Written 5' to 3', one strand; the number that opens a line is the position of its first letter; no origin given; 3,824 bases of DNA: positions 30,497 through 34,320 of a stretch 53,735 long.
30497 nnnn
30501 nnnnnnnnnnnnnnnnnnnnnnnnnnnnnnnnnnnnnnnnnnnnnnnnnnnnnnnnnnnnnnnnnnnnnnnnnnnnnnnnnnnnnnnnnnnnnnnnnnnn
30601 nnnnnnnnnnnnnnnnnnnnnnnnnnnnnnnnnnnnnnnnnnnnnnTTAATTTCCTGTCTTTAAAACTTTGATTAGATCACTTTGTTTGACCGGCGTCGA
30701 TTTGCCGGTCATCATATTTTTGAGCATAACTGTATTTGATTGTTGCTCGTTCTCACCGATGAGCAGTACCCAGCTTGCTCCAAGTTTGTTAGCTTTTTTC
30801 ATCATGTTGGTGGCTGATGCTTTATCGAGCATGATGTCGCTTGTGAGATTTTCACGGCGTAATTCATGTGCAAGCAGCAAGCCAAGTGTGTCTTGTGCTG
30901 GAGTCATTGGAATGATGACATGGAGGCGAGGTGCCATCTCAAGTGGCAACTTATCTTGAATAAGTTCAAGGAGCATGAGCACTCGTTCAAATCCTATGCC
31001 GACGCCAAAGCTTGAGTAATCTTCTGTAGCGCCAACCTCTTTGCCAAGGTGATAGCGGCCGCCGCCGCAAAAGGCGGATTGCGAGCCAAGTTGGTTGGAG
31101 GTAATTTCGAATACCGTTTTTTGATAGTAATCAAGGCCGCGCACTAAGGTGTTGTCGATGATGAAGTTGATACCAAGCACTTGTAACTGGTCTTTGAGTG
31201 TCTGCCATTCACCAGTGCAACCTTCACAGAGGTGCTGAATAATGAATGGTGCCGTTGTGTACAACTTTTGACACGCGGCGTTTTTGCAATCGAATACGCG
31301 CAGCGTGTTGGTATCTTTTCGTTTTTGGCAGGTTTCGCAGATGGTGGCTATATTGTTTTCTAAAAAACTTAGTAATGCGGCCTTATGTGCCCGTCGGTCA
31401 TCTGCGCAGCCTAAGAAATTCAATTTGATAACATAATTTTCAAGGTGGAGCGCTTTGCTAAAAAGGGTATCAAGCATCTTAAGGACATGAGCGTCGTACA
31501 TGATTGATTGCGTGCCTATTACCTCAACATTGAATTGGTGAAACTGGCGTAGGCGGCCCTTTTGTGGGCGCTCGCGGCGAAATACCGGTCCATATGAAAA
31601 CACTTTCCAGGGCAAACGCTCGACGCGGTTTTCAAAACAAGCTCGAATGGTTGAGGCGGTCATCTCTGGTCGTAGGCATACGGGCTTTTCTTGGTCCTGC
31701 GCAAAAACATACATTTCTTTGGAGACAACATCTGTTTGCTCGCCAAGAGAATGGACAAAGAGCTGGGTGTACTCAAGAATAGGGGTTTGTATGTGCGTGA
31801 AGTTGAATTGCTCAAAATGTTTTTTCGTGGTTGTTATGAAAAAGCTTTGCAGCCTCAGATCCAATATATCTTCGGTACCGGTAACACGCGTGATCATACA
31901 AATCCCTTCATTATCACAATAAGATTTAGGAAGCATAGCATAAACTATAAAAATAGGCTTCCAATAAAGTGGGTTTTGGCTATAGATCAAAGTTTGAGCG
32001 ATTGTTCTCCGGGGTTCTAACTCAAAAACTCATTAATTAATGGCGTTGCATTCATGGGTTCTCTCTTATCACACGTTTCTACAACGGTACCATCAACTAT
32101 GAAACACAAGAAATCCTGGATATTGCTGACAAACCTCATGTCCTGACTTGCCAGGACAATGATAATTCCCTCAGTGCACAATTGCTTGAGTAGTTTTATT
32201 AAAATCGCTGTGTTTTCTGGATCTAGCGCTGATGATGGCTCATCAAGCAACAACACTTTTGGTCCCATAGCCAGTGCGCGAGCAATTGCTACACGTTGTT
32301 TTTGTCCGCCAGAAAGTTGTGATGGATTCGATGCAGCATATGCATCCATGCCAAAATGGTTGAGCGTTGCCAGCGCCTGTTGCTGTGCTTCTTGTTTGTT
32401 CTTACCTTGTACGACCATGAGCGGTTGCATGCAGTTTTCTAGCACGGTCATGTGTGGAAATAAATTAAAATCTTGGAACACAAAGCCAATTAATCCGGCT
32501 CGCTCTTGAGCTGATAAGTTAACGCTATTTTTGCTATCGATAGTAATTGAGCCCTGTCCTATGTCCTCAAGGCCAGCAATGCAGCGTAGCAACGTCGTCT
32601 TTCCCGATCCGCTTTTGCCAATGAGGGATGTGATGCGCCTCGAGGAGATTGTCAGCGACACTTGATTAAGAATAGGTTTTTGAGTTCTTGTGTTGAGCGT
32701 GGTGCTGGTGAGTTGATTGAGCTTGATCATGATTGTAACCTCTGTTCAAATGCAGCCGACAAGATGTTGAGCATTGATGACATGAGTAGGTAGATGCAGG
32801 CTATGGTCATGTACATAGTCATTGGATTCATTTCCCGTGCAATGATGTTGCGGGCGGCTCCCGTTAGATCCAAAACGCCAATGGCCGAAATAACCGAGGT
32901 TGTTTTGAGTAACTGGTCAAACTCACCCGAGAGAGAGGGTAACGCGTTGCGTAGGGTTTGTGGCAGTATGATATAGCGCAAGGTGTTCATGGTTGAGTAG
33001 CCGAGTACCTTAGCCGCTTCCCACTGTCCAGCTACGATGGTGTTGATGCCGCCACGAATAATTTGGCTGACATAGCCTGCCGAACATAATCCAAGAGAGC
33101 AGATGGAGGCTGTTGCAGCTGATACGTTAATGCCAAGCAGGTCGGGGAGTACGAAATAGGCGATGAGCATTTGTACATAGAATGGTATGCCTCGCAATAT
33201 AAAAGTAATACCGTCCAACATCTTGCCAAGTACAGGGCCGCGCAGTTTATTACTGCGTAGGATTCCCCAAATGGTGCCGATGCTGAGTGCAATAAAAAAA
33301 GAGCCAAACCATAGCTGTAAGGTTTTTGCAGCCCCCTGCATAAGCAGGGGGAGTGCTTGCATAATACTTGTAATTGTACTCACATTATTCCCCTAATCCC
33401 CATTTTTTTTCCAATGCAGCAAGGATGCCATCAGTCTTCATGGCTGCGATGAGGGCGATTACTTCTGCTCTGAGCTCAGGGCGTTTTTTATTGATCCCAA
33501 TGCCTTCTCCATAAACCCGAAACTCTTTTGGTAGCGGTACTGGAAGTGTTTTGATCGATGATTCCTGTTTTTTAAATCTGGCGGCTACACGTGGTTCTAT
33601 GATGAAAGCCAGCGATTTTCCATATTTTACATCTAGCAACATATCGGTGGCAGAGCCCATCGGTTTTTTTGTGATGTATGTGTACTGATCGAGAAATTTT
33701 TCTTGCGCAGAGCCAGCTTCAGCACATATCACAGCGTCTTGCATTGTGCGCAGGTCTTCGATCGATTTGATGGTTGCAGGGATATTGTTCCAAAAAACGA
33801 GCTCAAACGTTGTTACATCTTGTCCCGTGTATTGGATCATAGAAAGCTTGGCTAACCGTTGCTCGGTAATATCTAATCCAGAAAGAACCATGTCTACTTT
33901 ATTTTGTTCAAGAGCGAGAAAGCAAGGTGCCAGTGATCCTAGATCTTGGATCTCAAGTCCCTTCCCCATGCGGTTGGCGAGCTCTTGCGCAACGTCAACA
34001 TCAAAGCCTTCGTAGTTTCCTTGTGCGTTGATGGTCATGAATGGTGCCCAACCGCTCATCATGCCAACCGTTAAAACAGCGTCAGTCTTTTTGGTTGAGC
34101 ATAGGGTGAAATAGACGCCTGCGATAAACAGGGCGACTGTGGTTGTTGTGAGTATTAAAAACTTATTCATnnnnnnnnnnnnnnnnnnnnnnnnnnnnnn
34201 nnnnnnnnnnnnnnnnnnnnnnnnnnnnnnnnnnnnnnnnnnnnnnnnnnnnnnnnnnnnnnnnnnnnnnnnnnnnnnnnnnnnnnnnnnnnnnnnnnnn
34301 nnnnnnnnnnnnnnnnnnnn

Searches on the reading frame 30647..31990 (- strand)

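Call 20: search_protein_families(library=ncbifam, proteins=[window:30647-31990:-], max_evalue=0.00001)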
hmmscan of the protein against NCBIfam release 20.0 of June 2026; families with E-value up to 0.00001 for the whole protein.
window:30647-31990:- (447 aa): 18 families
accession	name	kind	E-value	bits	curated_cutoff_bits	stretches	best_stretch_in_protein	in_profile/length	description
TIGR00442.1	hisS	equivalog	3.3e-116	388.6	286.75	1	35-434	2-404/406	histidine--tRNA ligase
NF009085.0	PRK12420.1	equivalog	4.3e-41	141.6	540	2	254-439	238-422/426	histidine--tRNA ligase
TIGR00443.1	hisZ_biosyn_reg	equivalog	2.2e-31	109.1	271.65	1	55-341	18-312/314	ATP phosphoribosyltransferase regulatory subunit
NF008940.0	PRK12292.2-3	equivalog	2.6e-23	82.5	450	1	37-415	7-395/404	ATP phosphoribosyltransferase regulatory subunit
NF008942.0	PRK12292.2-5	equivalog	4.6e-21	74.9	643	2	54-191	32-167/434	ATP phosphoribosyltransferase regulatory subunit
NF008953.0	PRK12295.1-6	equivalog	5.2e-21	75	384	1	57-170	21-129/384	ATP phosphoribosyltransferase regulatory subunit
NF008941.0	PRK12292.2-4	equivalog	6e-20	71.5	447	1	54-196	30-168/393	ATP phosphoribosyltransferase regulatory subunit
NF008936.0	PRK12292.1-3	equivalog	4e-14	52.2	492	1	54-190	28-161/406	ATP phosphoribosyltransferase regulatory subunit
NF008939.0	PRK12292.2-1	equivalog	9e-12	44.4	335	1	101-334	67-313/391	ATP phosphoribosyltransferase regulatory subunit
TIGR00418.1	thrS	equivalog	1.2e-11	44.2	383.65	1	334-444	451-562/565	threonine--tRNA ligase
NF008951.0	PRK12295.1-4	equivalog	2.6e-10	39.7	364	0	55-181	13-133/374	ATP phosphoribosyltransferase regulatory subunit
NF008950.0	PRK12295.1-3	equivalog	1.4e-09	37.8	492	0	56-171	21-130/387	ATP phosphoribosyltransferase regulatory subunit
TIGR00468.1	pheS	equivalog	2.9e-09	36.6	237.45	1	93-177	148-228/324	phenylalanine--tRNA ligase subunit alpha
NF008938.0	PRK12292.1-6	equivalog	3.4e-09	36.1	833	1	57-167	32-138/420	ATP phosphoribosyltransferase regulatory subunit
NF008945.0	PRK12292.3-3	equivalog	9.8e-09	34.8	409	0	53-172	22-134/368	ATP phosphoribosyltransferase regulatory subunit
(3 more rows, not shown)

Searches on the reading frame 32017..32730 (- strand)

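Call 20: search_protein_families(library=ncbifam, proteins=[window:32017-32730:-], max_evalue=0.00001)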
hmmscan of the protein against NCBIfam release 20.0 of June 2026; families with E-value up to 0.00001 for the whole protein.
window:32017-32730:- (237 aa): 189 families (the best 25 are shown)
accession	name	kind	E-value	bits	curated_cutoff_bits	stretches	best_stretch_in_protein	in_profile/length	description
NF007027.0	PRK09493.1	equivalog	1.2e-56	191.7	379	1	16-230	12-228/240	glutamine ABC transporter ATP-binding protein GlnQ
TIGR03005.1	ectoine_ehuA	equivalog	2.5e-52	177.6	345.4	1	20-221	15-230/252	ectoine/hydroxyectoine ABC transporter ATP-binding protein EhuA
NF008428.0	PRK11264.1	equivalog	5.3e-52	176.5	406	1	17-223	15-229/250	L-cystine ABC transporter ATP-binding protein TcyN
NF007908.0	PRK10619.1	equivalog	3.9e-49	167.2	466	1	6-222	5-236/257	histidine ABC transporter ATP-binding protein HisP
TIGR00968.1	3a0106s01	subfamily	6.8e-47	160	342.75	1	20-219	15-212/237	sulfate ABC transporter ATP-binding protein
TIGR02315.1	ABC_phnC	equivalog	8.5e-47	159.6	266.1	1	2-216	2-224/243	phosphonate ABC transporter ATP-binding protein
TIGR02673.1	FtsE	equivalog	9.2e-47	159.5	264.85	1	2-210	2-209/214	cell division ATP-binding protein FtsE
TIGR02211.1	LolD_lipo_ex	equivalog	1.7e-46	158.5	307.75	1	1-208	1-212/221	lipoprotein-releasing ABC transporter ATP-binding protein LolD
TIGR03265.1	PhnT2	equivalog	4.1e-46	157.8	457.7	1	18-187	17-183/353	putative 2-aminoethylphosphonate ABC transporter ATP-binding protein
NF008105.0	PRK10851.1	equivalog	4.3e-46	157.3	502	1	17-216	14-215/362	sulfate/thiosulfate ABC transporter ATP-binding protein CysA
TIGR02314.1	ABC_MetN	equivalog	5.8e-46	157.1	499.7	1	1-220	1-223/343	methionine ABC transporter ATP-binding protein MetN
TIGR00972.1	3a0107s01c2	equivalog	9.6e-46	156.1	343.2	1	17-223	13-228/248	phosphate ABC transporter ATP-binding protein PstB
TIGR03608.1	L_ocin_972_ABC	subfamily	1.1e-45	155.6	254.85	1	16-203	9-199/206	putative bacteriocin export ABC transporter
NF008338.0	PRK11124.1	equivalog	3.8e-45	154.3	369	1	18-224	15-227/242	arginine ABC transporter ATP-binding protein ArtP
TIGR01187.1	potA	subfamily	1.7e-44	152.2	355.6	1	36-224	1-187/325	polyamine ABC transporter ATP-binding protein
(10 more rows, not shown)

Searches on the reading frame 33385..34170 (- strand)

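Call 20: search_protein_families(library=ncbifam, proteins=[window:33385-34170:-], max_evalue=0.00001)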
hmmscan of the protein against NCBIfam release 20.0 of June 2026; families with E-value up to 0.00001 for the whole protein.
window:33385-34170:- (261 aa): 9 families
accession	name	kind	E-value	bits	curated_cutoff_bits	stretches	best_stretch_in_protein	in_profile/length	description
TIGR01096.1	3A0103s03R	subfamily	6.6e-24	84.8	256.35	1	13-257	6-249/250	lysine/arginine/ornithine ABC transporter substrate-binding protein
NF008426.0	PRK11260.1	equivalog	2.7e-16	59.6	312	1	26-257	36-259/266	cystine ABC transporter substrate-binding protein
NF041765.1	ArtJ_Ecoli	equivalog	1.4e-12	47.7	510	1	16-257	6-240/243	arginine ABC transporter substrate-binding protein ArtJ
NF011965.0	PRK15437.1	equivalog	3e-12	46.7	459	1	33-257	28-252/260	histidine ABC transporter substrate-binding protein HisJ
NF041764.1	ArtI_Ecoli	equivalog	3.3e-12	46.3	522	1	26-257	16-240/243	arginine ABC transporter substrate-binding protein ArtI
NF011583.0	PRK15007.1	subfamily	1.2e-11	44.5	358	1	13-257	7-240/243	arginine ABC transporter substrate-binding protein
NF007029.0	PRK09495.1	equivalog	7.1e-11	42.4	303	1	22-257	16-242/248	glutamine ABC transporter substrate-binding protein GlnH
NF011586.0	PRK15010.1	equivalog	6.2e-10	39.1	440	1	22-256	17-251/260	lysine/arginine/ornithine ABC transporter substrate-binding protein ArgT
NF008112.0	PRK10859.1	equivalog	9.1e-10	37.6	354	1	26-257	38-264/483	membrane-bound lytic murein transglycosylase MltF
